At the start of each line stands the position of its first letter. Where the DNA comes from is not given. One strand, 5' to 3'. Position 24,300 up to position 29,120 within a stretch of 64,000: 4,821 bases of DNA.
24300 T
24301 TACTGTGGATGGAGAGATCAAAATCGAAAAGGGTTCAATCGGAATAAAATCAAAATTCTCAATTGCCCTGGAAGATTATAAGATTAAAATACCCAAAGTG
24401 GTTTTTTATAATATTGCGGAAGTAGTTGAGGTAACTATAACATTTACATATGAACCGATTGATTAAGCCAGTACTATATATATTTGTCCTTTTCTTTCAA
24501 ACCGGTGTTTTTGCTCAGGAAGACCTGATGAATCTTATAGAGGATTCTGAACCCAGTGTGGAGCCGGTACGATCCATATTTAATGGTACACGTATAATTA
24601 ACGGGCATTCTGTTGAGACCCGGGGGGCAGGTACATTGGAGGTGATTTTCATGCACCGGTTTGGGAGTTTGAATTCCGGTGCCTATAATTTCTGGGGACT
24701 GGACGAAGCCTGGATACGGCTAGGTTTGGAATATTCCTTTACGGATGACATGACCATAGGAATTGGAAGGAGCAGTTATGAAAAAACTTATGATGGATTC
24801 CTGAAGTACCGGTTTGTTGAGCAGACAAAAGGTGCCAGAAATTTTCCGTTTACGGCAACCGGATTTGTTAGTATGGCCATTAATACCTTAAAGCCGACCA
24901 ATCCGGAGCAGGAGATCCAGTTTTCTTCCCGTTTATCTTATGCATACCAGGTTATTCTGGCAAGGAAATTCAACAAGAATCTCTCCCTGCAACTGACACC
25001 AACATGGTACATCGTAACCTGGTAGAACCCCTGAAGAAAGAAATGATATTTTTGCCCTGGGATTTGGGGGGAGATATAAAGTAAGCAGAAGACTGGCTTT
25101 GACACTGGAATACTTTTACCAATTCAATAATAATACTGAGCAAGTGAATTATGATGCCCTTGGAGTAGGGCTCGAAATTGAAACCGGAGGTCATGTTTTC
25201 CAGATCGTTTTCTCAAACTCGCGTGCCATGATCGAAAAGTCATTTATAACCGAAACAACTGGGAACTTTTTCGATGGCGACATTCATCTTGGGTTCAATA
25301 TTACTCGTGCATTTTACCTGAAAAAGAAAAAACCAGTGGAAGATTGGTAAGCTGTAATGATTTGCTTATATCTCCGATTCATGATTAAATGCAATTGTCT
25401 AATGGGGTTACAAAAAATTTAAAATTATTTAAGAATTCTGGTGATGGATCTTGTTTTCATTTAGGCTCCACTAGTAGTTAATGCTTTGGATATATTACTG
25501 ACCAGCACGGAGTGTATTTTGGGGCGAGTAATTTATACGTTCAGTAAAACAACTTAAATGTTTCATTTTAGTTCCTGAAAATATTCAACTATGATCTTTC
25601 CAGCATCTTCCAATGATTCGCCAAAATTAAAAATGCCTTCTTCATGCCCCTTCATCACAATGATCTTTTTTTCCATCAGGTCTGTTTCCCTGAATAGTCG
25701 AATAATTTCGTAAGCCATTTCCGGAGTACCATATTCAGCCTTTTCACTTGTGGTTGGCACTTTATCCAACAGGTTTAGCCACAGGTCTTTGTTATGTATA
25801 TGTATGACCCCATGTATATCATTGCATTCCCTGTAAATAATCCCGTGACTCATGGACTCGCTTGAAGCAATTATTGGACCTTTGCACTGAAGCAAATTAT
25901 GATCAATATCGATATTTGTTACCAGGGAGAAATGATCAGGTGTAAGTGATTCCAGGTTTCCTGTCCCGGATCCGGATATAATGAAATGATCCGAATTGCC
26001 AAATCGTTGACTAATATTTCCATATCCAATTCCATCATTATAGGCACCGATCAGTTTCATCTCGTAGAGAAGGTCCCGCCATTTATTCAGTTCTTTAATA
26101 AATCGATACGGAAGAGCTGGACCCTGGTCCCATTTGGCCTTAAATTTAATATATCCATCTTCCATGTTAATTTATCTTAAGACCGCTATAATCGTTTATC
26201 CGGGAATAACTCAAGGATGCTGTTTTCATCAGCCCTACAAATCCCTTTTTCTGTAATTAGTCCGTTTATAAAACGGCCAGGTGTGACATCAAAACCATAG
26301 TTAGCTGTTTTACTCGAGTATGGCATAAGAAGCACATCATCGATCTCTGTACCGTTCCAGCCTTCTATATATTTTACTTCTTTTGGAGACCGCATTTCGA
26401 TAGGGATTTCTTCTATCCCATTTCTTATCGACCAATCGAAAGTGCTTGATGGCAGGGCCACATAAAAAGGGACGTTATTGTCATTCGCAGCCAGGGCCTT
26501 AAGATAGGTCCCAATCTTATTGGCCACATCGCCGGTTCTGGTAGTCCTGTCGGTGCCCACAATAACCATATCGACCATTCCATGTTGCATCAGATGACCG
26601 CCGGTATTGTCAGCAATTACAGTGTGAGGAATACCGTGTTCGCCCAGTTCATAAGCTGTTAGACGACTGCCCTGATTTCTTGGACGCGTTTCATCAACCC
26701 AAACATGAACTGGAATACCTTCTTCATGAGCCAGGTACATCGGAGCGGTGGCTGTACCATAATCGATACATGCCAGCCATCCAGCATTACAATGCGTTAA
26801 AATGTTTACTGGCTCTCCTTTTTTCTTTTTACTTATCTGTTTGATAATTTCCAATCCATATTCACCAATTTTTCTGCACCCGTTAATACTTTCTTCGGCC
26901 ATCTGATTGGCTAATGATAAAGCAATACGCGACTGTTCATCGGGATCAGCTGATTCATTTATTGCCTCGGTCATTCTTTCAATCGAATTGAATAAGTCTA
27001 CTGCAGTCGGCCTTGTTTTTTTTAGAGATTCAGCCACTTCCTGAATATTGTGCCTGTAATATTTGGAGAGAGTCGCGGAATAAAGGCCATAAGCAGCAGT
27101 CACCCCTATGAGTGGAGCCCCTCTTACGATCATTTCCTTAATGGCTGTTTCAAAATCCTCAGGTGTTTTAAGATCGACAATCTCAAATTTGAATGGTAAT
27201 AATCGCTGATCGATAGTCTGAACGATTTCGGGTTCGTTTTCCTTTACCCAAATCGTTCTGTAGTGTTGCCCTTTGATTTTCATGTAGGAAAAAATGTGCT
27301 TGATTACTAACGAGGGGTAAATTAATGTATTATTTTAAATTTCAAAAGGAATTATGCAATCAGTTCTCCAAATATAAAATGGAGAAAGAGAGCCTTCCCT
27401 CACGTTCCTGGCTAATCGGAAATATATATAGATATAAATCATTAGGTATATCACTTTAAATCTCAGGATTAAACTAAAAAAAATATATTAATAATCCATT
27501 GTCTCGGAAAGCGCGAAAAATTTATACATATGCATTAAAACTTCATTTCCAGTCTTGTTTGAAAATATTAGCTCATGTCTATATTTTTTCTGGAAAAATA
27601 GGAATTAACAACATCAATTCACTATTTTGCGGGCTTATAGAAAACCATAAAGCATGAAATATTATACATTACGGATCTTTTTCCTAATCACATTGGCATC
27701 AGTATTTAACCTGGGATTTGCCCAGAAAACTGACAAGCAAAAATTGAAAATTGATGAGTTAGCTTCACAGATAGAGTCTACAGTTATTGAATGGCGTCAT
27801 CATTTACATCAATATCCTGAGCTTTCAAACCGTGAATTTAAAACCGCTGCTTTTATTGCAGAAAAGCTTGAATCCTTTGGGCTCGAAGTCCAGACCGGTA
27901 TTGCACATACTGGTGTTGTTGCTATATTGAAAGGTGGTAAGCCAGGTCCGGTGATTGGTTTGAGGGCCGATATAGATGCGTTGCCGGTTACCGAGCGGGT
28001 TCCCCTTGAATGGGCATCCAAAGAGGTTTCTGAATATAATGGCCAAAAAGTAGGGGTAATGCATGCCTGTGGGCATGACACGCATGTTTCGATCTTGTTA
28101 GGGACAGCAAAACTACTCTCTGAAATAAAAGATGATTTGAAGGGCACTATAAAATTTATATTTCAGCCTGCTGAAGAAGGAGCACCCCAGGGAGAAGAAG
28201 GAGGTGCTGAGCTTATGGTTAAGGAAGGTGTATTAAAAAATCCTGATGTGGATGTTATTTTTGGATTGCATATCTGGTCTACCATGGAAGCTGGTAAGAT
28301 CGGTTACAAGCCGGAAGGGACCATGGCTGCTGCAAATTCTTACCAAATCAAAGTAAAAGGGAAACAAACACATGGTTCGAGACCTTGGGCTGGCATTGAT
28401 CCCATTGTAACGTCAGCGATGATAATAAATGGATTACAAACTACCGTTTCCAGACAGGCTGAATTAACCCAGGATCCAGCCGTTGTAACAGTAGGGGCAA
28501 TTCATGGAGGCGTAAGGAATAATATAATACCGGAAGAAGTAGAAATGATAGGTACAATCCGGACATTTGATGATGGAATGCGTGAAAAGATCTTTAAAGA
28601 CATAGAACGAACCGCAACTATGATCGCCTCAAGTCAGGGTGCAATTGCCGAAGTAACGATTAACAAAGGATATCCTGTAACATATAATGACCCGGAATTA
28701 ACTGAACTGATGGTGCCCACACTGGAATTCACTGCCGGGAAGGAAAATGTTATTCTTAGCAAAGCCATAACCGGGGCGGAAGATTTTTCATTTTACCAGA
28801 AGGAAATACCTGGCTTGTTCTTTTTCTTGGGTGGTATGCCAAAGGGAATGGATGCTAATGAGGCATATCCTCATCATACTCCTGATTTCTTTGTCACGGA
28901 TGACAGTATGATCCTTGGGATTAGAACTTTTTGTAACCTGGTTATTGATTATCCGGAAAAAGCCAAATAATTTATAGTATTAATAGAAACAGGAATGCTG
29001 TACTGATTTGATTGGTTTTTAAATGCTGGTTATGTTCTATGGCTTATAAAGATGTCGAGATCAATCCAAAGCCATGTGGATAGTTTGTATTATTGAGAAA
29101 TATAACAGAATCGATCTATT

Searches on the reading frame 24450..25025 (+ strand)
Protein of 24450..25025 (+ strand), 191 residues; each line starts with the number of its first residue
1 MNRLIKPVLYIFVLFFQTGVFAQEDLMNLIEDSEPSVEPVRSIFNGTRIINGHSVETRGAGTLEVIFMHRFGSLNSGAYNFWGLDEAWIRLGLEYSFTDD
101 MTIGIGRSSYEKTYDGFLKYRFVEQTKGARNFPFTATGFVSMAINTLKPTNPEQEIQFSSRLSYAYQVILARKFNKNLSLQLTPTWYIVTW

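Call 42: search_protein_families(library=pfam, proteins=[window:24450-25025:+], max_evalue=0.01)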
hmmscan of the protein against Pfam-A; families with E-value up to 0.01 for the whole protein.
window:24450-25025:+ (191 aa): 1 family
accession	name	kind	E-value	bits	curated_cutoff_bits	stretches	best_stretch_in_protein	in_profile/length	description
PF19089.6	DUF5777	-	6.4e-53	180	23.1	1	44-186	1-143/247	Membrane bound beta barrel domain (DUF5777)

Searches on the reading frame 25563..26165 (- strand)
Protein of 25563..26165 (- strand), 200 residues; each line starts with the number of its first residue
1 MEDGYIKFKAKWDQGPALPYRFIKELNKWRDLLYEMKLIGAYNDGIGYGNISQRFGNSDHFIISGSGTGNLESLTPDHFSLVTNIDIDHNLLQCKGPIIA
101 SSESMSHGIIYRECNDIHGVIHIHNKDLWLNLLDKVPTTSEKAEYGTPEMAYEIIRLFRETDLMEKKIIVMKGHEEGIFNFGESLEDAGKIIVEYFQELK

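Call 21: search_protein_families(library=ncbifam, proteins=[window:25563-26165:-], max_evalue=0.00001)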
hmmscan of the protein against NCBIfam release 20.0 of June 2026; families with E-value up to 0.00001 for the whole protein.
window:25563-26165:- (200 aa): 4 families
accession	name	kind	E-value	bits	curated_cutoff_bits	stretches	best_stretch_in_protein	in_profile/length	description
NF005123.0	PRK06557.1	subfamily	3.7e-11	43.1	251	1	48-126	33-105/223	L-ribulose-5-phosphate 4-epimerase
NF006413.0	PRK08660.1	equivalog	5.2e-10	39.5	203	0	47-125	22-90/184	aldolase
NF006047.0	PRK08193.1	subfamily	1.1e-06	28.4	257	0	47-126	25-98/231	L-ribulose-5-phosphate 4-epimerase AraD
TIGR03328.1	salvage_mtnB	equivalog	5.7e-06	25.9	137.05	0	49-127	19-91/194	methylthioribulose 1-phosphate dehydratase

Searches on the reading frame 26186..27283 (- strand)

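Call 21: search_protein_families(library=ncbifam, proteins=[window:26186-27283:-], max_evalue=0.00001)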
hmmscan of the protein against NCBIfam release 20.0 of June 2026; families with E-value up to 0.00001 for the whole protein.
window:26186-27283:- (365 aa): 8 families
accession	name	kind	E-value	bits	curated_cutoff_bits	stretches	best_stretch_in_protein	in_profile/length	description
NF004326.0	PRK05720.1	subfamily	1.4e-131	438.5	271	1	2-364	5-356/358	s-methyl-5-thioribose-1-phosphate isomerase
TIGR00512.1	salvage_mtnA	equivalog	7.4e-121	403.2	279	1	15-350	7-334/335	S-methyl-5-thioribose-1-phosphate isomerase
TIGR00524.1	eIF-2B_rel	subfamily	1.9e-92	309.6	185.85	1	39-349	2-301/303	S-methyl-5-thioribose-1-phosphate isomerase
NF004700.0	PRK06036.1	equivalog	3.3e-86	289.4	528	1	9-350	2-329/339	S-methyl-5-thioribose-1-phosphate isomerase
NF004436.0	PRK05772.1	equivalog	5.8e-74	249.5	521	1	19-350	24-350/363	S-methyl-5-thioribose-1-phosphate isomerase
TIGR00511.1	ribulose_e2b2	equivalog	3.1e-46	158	314.1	1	45-349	6-286/301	ribose 1,5-bisphosphate isomerase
NF006210.0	PRK08335.1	equivalog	4.5e-21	75.3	339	1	183-287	127-228/275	translation initiation factor IF-2B subunit alpha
NF004994.0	PRK06372.1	equivalog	7.5e-09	35.4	249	1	163-281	83-196/253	translation initiation factor IF-2B subunit delta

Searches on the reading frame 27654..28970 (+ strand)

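Call 21: search_protein_families(library=ncbifam, proteins=[window:27654-28970:+], max_evalue=0.00001)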
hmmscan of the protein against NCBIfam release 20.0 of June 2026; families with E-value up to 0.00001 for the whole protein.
window:27654-28970:+ (438 aa): 19 families
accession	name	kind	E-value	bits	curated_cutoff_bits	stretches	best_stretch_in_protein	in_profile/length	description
NF040868.1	carboxypep_CpsA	equivalog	1.7e-116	389.2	500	1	32-433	3-389/391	carboxypeptidase CpsA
TIGR01891.1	amidohydrolases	subfamily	2.3e-106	356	153.75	1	45-422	2-366/366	amidohydrolase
NF038260.1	ectoine_DoeB_2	equivalog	9.8e-82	274.8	550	1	43-430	7-376/378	N(2)-acetyl-L-2,4-diaminobutanoate deacetylase DoeB2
TIGR01910.1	DapE-ArgE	subfamily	4.1e-15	55.9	217.6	1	153-390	118-347/373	ArgE/DapE family deacylase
NF006365.0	PRK08588.1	subfamily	8.6e-15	54.9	289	1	136-393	98-347/383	succinyl-diaminopimelate desuccinylase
TIGR01900.1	dapE-gram_pos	equivalog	5.6e-12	45.2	304.2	1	44-298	5-238/351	succinyl-diaminopimelate desuccinylase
TIGR01879.1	hydantase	subfamily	5.4e-10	38.8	204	1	225-344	205-324/401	hydantoinase/carbamoylase family amidase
NF006400.0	PRK08651.1-3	equivalog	8.4e-10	38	374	1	146-384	130-365/410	succinyl-diaminopimelate desuccinylase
NF009555.0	PRK13004.1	equivalog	1.2e-08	34.2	321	1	32-347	5-301/399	YgeY family selenium metabolism-linked hydrolase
TIGR01892.1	AcOrn-deacetyl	equivalog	3.1e-08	33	297.7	1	229-341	171-290/365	acetylornithine deacetylase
NF005710.0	PRK07522.1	subfamily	6.9e-08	32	412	1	227-323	182-285/391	acetylornithine deacetylase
NF009557.0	PRK13009.1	equivalog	1.2e-07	31.2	284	1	43-357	4-309/377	succinyl-diaminopimelate desuccinylase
TIGR01246.1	dapE_proteo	equivalog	2.4e-07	30.1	361.8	1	48-319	5-270/370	succinyl-diaminopimelate desuccinylase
NF006775.0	PRK09290.2-5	equivalog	3.8e-07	29.1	479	1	224-368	216-359/419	allantoate amidohydrolase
NF006399.0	PRK08651.1-2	equivalog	7.2e-07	28.5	381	1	61-267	27-220/405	succinyl-diaminopimelate desuccinylase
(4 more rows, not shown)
